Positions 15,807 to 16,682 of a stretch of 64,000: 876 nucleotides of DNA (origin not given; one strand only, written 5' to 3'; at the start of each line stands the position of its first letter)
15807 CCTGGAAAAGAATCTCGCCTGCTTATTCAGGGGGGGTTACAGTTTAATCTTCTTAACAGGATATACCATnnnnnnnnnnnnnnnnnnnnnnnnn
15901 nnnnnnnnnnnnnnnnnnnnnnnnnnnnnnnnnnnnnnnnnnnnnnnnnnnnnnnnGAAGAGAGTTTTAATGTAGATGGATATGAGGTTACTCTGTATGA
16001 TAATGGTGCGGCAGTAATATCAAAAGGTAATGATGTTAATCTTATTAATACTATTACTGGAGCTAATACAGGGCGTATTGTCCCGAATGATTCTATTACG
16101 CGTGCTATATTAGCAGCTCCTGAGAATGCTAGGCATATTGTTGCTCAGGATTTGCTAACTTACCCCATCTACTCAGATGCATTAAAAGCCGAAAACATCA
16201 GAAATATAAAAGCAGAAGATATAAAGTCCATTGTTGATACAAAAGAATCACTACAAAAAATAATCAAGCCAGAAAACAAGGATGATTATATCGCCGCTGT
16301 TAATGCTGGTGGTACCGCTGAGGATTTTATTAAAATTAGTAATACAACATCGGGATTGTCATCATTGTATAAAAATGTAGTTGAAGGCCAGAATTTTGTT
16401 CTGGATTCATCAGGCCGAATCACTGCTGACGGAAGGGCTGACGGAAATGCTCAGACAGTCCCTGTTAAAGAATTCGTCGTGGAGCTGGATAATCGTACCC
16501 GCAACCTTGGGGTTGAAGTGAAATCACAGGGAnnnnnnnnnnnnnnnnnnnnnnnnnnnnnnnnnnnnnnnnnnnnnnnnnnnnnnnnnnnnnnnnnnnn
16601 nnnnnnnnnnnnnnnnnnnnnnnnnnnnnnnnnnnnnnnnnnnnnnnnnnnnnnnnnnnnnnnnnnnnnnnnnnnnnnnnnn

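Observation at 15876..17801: Prophage cargo: YadA/Eib-like trimeric autotransporter adhesin with an adjacent HTH regulator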

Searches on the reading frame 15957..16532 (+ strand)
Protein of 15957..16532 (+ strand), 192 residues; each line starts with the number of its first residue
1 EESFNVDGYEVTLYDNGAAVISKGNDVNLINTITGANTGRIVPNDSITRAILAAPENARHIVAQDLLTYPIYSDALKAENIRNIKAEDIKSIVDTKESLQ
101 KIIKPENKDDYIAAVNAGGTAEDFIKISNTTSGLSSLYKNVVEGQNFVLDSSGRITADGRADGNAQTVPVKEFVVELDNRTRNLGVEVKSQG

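Call 45: search_protein_representatives(protein=window:15957-16532:+)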
Query: 192 residues. Proteins with E-value up to 0.001 (for the whole library): 9; up to 1e-10: 2; up to 1e-30: 1. The best 9 are listed.
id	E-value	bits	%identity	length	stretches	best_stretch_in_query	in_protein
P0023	2.3e-115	398.9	100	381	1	1-192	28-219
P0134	3.3e-12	63.1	34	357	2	8-178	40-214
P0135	1.5e-10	57.7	43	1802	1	121-148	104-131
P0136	4.6e-07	46.3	33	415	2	63-179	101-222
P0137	6.2e-07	45.9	33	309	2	63-179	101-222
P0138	5.0e-05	39.7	35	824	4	98-151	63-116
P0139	7.2e-05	39.2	31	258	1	66-178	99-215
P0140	2.3e-04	37.5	33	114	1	64-127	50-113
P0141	5.0e-04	36.4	25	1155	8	16-72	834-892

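Call 57: list_cluster_members(proteins=[P0134, P0136, P0139, P0081, P0005, P0115, P0057])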
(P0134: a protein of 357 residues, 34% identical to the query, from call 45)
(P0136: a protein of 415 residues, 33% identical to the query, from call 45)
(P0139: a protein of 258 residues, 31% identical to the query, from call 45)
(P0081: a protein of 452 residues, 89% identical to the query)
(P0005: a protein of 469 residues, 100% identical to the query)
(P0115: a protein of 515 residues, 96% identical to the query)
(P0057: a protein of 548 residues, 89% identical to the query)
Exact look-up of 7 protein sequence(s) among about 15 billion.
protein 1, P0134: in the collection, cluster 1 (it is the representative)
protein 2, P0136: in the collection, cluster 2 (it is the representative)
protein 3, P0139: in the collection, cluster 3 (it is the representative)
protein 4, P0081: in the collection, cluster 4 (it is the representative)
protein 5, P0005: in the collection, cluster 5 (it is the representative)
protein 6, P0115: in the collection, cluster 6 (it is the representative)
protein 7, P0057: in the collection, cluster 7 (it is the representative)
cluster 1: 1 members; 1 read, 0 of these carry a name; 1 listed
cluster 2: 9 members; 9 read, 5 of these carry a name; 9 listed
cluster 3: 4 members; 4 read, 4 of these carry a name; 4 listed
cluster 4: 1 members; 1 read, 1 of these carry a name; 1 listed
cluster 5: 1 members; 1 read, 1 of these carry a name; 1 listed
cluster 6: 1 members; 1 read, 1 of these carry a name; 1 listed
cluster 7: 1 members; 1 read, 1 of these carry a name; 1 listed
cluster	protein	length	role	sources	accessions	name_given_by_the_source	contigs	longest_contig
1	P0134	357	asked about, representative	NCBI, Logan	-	-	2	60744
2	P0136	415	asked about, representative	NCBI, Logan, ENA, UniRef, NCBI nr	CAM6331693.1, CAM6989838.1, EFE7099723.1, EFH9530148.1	TPA: YadA-like family protein [Escherichia coli] | Putative immunoglobulin-binding protein from phage origin n=2 Tax=Escherichia coli ... | YadA C-terminal domain-containing protein [Escherichia coli]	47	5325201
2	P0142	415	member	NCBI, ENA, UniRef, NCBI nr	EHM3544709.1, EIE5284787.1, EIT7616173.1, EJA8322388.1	TPA: YadA-like family protein [Escherichia coli] | YadA C-terminal domain-containing protein n=1 Tax=Escherichia coli TaxID=562 ... | YadA C-terminal domain-containing protein [Escherichia coli]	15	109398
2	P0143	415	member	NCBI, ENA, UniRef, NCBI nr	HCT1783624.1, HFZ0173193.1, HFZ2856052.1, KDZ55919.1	yadA-like C-terminal region family protein [Escherichia coli 3-073-06_S1_C2] | YadA C-terminal domain-containing protein n=1 Tax=Escherichia coli TaxID=562 ... | YadA C-terminal domain-containing protein [Escherichia coli]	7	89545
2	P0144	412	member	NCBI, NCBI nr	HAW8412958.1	TPA: hypothetical protein JLU47_004849, partial [Escherichia coli] | hypothetical protein [Escherichia coli]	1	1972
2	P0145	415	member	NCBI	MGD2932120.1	YadA C-terminal domain-containing protein [Escherichia coli]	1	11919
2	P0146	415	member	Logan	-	-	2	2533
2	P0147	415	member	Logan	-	-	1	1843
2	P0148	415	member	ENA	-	-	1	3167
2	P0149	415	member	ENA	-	-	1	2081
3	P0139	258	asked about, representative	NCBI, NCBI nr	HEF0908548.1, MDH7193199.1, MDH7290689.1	hypothetical protein QE609_24050, partial [Escherichia coli] | hypothetical protein [Escherichia coli]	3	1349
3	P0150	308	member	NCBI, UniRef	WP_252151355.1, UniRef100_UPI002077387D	hypothetical protein, partial [Escherichia coli] | hypothetical protein n=1 Tax=Escherichia coli TaxID=562 RepID=UPI002077387D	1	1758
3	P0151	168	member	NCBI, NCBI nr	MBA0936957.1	hypothetical protein H0O51_26130, partial [Escherichia coli] | hypothetical protein [Escherichia coli]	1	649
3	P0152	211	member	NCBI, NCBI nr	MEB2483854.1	hypothetical protein QMM19_25615, partial [Escherichia coli] | hypothetical protein [Escherichia coli]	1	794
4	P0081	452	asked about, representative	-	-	YadA-like family protein [Escherichia coli] | Immunoglobulin-binding protein n=11 Tax=Escherichia coli TaxID=562 RepID=A0A0P0SVI1_ECOLX | status=active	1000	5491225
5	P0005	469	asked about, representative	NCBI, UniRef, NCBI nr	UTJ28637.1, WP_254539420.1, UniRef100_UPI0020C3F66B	YadA-like family protein [Escherichia coli] | YadA-like family protein n=1 Tax=Escherichia coli TaxID=562 RepID=UPI0020C3F66B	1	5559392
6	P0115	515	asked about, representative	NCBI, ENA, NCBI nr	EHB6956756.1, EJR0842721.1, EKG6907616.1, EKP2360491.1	TPA: YadA C-terminal domain-containing protein [Escherichia coli] | YadA C-terminal domain-containing protein [Escherichia coli]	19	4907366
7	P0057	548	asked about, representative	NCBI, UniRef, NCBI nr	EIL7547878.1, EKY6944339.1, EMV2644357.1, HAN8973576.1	TPA: immunoglobulin-binding protein [Escherichia coli] | YadA-like family protein n=2 Tax=Escherichia coli TaxID=562 RepID=UPI0010FC4A38 | YadA-like family protein [Escherichia coli]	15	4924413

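Call 58: find_encoding_contigs(protein=P0136, flank=5000, max_places=3)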
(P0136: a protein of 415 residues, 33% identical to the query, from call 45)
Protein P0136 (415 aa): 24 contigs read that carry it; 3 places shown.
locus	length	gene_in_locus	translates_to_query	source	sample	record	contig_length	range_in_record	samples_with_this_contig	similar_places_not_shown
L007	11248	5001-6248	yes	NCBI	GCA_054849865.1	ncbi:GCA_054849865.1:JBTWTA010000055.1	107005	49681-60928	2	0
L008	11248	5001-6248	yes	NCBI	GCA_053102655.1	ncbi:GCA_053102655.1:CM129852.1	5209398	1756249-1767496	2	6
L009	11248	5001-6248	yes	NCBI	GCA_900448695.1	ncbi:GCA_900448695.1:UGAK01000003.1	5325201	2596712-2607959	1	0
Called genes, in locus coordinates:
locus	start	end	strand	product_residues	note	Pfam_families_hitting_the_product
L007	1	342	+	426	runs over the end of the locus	PF04230:PS_pyruv_trans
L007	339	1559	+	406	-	PF13439:Glyco_transf_4 (weak), PF13579:Glyco_trans_4_4 (faint), PF20706:GT4-conflict, PF00534:Glycos_transf_1, PF13692:Glyco_trans_1_4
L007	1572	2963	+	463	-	PF27800:WcaM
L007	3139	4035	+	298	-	PF00483:NTP_transferase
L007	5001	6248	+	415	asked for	PF03895:YadA_anchor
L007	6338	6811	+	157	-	-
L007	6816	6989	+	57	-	-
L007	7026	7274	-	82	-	PF06183:DinI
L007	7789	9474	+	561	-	PF07694:5TM-5TMR_LYT, PF13185:GAF_2 (weak), PF06580:His_kinase, PF02518:HATPase_c (weak)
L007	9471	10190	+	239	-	PF00072:Response_reg, PF04397:LytTR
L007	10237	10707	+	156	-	PF07308:DUF1456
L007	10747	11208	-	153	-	PF06998:DUF1307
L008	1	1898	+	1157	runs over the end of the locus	PF24801:FNIII-A_GpJ, PF13550:Phage-tail_3, PF24421:Ig_J, PF24489:Ig_J_second, PF09327:Phage_Tail_Tip, PF12421:Ig_GpJ_C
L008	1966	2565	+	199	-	PF06316:Ail_Lom, PF13505:OMP_b-brl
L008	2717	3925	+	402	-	-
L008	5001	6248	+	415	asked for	PF03895:YadA_anchor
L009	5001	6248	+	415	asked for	PF03895:YadA_anchor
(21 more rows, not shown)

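Call 59: find_encoding_contigs(protein=P0134, flank=5000, max_places=2)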
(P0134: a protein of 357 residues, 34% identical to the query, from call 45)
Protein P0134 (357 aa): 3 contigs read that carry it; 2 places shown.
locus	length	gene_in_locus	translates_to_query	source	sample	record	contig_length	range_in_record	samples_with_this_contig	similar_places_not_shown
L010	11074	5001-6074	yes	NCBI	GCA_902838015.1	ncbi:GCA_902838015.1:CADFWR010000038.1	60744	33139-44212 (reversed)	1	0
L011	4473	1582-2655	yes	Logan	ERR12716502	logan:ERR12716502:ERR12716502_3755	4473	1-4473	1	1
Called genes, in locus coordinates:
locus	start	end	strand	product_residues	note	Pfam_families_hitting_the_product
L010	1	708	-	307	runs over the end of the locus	PF11920:DUF3438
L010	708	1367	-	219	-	PF11444:DUF2895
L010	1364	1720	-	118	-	PF11990:DUF3487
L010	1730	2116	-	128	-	PF11190:DUF2976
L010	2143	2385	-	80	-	PF11660:DUF3262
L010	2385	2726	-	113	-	PF09686:Plasmid_RAQPRD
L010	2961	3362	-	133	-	-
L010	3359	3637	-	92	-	-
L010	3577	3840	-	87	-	-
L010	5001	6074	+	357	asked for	PF03895:YadA_anchor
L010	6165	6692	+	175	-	-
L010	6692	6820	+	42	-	-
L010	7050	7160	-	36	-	-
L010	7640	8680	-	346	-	-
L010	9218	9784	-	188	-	PF17287:POTRA_3, PF03865:ShlB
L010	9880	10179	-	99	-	-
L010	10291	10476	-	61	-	PF13817:DDE_Tnp_IS66_C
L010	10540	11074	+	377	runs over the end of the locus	PF01548:DEDD_Tnp_IS110, PF02371:Transposase_20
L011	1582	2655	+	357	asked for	PF03895:YadA_anchor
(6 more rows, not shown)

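Call 66: predict_structure(alignment_id=A2)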
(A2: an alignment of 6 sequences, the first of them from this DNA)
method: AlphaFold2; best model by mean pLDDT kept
length: 185 residues; sequences in the alignment: 6
mean_pLDDT: 77.3   pTM: 0.61
mean pLDDT of the five models: 77.3, 76.0, 73.7, 70.7, 59.7
residues with pLDDT >= 90: 43; 70-90: 82; 50-70: 58; < 50: 2
segments of 3 or more residues with pLDDT < 50: none
pLDDT, mean of each block of 10 residues (from residue 1): 91 91 84 83 90 94 88 89 91 87 84 77 71 52 57 58 59 58 53
secondary structure, 60 per line:
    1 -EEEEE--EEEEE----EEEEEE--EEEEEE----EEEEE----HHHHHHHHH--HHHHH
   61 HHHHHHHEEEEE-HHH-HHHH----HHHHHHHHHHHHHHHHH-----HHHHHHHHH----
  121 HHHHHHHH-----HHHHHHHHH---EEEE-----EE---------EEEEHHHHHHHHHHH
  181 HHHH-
elements in order: E2-6 E9-13 E18-23 E26-31 E36-40 H45-53 H56-67 E68-72 H78-81 H86-102 H108-116 H121-128 H134-142 E146-149 E166-169 H170-184

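Call 83: find_homologous_proteins(query=A2, max_evalue=0.001)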
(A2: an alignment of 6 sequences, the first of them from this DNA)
Query A2 (6 sequences) (185 aa, profile of the alignment): 81 proteins with E <= 0.001 among 4696 candidates.
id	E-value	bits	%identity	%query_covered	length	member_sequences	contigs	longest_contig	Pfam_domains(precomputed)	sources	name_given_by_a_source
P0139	3.6e-73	263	30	60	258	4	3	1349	-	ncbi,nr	ncbi:hypothetical protein QE609_24050, partial [Escherichia coli]|nr:hypothetical protein [Escherich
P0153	2.2e-71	257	28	60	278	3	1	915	-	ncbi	ncbi:hypothetical protein, partial [Escherichia coli]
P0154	2.5e-71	257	28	60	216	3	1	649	-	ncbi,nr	ncbi:hypothetical protein VXS66_26165, partial [Escherichia coli]|nr:hypothetical protein [Escherich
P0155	7.5e-68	246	86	100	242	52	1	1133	-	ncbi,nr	ncbi:hypothetical protein D9G94_27755, partial [Escherichia coli]|nr:hypothetical protein [Escherich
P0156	8.2e-68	246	86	100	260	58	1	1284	-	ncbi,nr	ncbi:hypothetical protein U0B34_26270, partial [Escherichia coli]|nr:hypothetical protein [Escherich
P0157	8.4e-68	246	100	100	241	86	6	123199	-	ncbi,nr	ncbi:TPA: hypothetical protein ACIYLN_005773, partial [Escherichia coli]|nr:hypothetical protein [Es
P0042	1.6e-67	245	100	100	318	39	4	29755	-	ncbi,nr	ncbi:hypothetical protein OU616_28380, partial [Escherichia coli]|nr:hypothetical protein [Escherich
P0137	4.4e-66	240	30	63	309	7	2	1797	-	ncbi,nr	ncbi:TPA: hypothetical protein JZ963_005040, partial [Escherichia coli]|nr:hypothetical protein [Esc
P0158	5.5e-66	240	30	63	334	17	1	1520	-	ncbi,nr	ncbi:TPA: hypothetical protein OZT82_004818, partial [Escherichia coli]|nr:hypothetical protein [Esc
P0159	1.2e-64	235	33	50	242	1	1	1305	-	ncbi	ncbi:TPA: hypothetical protein ACIFUU_005317, partial [Escherichia coli]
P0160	1.5e-64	235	27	92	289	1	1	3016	-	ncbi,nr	ncbi:hypothetical protein OSK79_23515, partial [Escherichia coli]|nr:hypothetical protein [Escherich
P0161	3.4e-64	234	33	50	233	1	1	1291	-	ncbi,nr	ncbi:TPA: hypothetical protein JTK08_004891, partial [Escherichia coli]|nr:hypothetical protein [Esc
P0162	4.1e-64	234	85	100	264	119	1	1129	-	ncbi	ncbi:TPA: hypothetical protein ACIYBM_005605, partial [Escherichia coli]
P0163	1.3e-63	232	27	92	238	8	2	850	-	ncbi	ncbi:hypothetical protein, partial [Escherichia coli]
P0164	2.4e-63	231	27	92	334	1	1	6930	PF03895.22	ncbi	ncbi:YadA C-terminal domain-containing protein, partial [Escherichia coli]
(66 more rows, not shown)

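Call 87: search_protein_families(proteins=[L010:6165-6689:+], library=phrogs, max_evalue=0.01)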
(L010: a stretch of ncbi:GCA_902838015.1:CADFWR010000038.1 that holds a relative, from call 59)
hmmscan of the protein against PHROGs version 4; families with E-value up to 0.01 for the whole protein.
L010:6165-6689:+ (175 aa): 2 families
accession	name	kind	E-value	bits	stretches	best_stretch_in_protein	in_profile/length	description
phrog_6585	-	unknown function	1.9e-78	262.9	1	1-155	1-154/156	-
phrog_2014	-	unknown function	4.1e-19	69.7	1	22-87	7-72/80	-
